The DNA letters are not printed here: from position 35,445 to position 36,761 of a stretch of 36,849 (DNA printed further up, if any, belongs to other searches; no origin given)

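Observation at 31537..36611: Five-gene, fully translationally coupled envelope operon: three unknown lipoproteins, a TolC-like OMF and an MFP adaptor, with no pump gene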

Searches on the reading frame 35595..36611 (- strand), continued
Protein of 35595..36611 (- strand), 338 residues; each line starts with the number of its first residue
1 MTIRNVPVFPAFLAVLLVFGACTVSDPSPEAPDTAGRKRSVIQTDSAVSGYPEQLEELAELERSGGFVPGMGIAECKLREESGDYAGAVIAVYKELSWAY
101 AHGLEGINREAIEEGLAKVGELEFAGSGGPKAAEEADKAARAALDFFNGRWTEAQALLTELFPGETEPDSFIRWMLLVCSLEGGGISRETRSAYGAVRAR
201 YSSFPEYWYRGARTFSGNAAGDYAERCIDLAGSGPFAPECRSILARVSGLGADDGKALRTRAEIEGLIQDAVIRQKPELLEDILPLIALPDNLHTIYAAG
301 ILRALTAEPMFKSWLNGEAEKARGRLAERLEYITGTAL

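Call 80: search_protein_families(library=pfam, proteins=[P0274, P0243, P0311, P0254, P0282], max_evalue=0.001)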
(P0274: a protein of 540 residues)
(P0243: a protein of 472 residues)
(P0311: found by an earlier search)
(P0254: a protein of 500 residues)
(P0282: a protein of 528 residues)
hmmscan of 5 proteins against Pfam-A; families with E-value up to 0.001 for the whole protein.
P0274 (540 aa): 8 families
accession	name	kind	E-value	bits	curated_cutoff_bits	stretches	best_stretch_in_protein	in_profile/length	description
PF07719.23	TPR_2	-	3.6e-08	33.4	27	0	183-207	10-34/34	Tetratricopeptide repeat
PF14559.12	TPR_19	-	2e-07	31.6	25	1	188-230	5-46/68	Tetratricopeptide repeat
PF13181.12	TPR_8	-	1.4e-06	28.4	25.7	0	182-207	9-34/34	Tetratricopeptide repeat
PF13424.12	TPR_12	-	7.2e-06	26.6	30.1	1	136-203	5-74/77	Tetratricopeptide repeat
PF23914.1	TPR_CcmH_CycH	-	1.5e-05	25.3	42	0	182-227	58-102/158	Cytochrome c-type biogenesis protein H TPR domain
PF00515.34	TPR_1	-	0.00012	22.2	27.8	0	188-207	15-34/34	Tetratricopeptide repeat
PF14561.12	TPR_20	-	0.00022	21.9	25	0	192-231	6-44/90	Tetratricopeptide repeat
PF13428.12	TPR_14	-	0.00031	21.6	23.5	0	183-208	10-35/44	Tetratricopeptide repeat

P0243 (472 aa): 7 families
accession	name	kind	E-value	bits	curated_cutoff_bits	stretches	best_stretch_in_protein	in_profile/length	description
PF13424.12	TPR_12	-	8.9e-11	42.3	30.1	1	63-133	4-76/77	Tetratricopeptide repeat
PF07719.23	TPR_2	-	5.7e-08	32.7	27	0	104-130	3-29/34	Tetratricopeptide repeat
PF13428.12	TPR_14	-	1.3e-05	25.8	23.5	0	144-167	8-31/44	Tetratricopeptide repeat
PF13176.12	TPR_7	-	5.8e-05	23.3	27.9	0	105-137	2-34/36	Tetratricopeptide repeat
PF13374.12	TPR_10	-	9.1e-05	22.8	27.5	0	102-132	2-32/42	Tetratricopeptide repeat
PF13432.12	TPR_16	-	0.00024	21.9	32.7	0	73-129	8-58/65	Tetratricopeptide repeat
PF00515.34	TPR_1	-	0.00038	20.6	27.8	0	104-131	3-30/34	Tetratricopeptide repeat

P0311 (471 aa): 2 families
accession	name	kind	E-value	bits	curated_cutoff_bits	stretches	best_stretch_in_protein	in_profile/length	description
PF07719.23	TPR_2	-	3.8e-06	27.1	27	0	109-135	7-33/34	Tetratricopeptide repeat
PF13432.12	TPR_16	-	0.001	19.9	32.7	1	109-169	3-63/65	Tetratricopeptide repeat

P0254 (500 aa): 1 family
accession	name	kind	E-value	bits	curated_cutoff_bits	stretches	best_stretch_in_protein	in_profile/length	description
PF13424.12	TPR_12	-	0.00019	22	30.1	0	82-119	39-76/77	Tetratricopeptide repeat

P0282 (528 aa): 2 families
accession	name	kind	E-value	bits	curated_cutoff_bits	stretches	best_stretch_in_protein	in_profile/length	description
PF14559.12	TPR_19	-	7e-07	29.9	25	0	84-135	6-57/68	Tetratricopeptide repeat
PF13428.12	TPR_14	-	0.00031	21.6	23.5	0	107-138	5-36/44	Tetratricopeptide repeat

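Call 81: find_encoding_contigs(protein=P0315, flank=10000, max_places=1)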
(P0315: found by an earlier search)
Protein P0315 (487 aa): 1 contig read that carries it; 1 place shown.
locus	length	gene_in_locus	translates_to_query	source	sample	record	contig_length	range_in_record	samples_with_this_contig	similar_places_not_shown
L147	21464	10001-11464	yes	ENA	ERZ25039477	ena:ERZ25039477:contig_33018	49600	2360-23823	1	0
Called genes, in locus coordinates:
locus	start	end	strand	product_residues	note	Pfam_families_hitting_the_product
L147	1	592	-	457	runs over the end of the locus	PF02133:Transp_cyt_pur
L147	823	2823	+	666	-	PF25231:DUF7847 (weak), PF02517:Rce1-like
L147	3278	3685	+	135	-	PF01850:PIN, PF13470:PIN_3, PF16289:PIN_12 (weak), PF18477:PIN_9 (weak)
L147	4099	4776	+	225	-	PF13489:Methyltransf_23 (weak), PF08241:Methyltransf_11, PF08242:Methyltransf_12 (weak), PF13649:Methyltransf_25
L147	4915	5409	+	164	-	PF13384:HTH_23 (weak), PF13551:HTH_29 (weak), PF13565:HTH_32 (weak), PF13592:HTH_33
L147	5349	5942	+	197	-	PF13358:DDE_3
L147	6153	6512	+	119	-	PF01850:PIN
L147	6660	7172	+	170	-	PF02566:OsmC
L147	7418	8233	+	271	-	-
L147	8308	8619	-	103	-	-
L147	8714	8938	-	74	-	PF19891:DUF6364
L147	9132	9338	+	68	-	PF04014:MazE_antitoxin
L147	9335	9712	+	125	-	PF01850:PIN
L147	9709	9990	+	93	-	-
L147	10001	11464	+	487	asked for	PF13424:TPR_12 (weak)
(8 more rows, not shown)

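Call 82: find_encoding_contigs(protein=P0311, flank=10000, max_places=1)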
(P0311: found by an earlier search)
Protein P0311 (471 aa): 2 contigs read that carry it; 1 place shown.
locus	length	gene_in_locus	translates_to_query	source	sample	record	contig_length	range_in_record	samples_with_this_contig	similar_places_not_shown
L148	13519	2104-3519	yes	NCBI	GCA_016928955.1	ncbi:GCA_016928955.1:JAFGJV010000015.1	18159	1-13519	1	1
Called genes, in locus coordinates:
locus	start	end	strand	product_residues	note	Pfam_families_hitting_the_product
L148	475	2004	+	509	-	-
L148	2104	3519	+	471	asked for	PF07719:TPR_2 (faint)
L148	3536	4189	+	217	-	PF12895:ANAPC3 (faint), PF13428:TPR_14 (faint), PF07719:TPR_2 (faint), PF00515:TPR_1 (faint), PF13181:TPR_8 (faint), PF13432:TPR_16 (weak), PF14559:TPR_19, PF13431:TPR_17 (faint)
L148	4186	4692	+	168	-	-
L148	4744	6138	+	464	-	PF02321:OEP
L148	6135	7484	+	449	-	PF25919:BSH_CusB (faint), PF00364:Biotin_lipoyl (faint), PF25917:BSH_RND, PF25973:BSH_CzcB, PF25954:Beta-barrel_RND_2, PF25989:YknX_C (faint)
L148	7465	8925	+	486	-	PF13205:Big_5 (weak)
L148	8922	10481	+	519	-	PF13205:Big_5 (weak)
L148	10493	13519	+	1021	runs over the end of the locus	PF00873:ACR_tran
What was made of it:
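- Tried and rejected: I rejected it because those loci still carry the separate TPR gene (calls 80-82).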
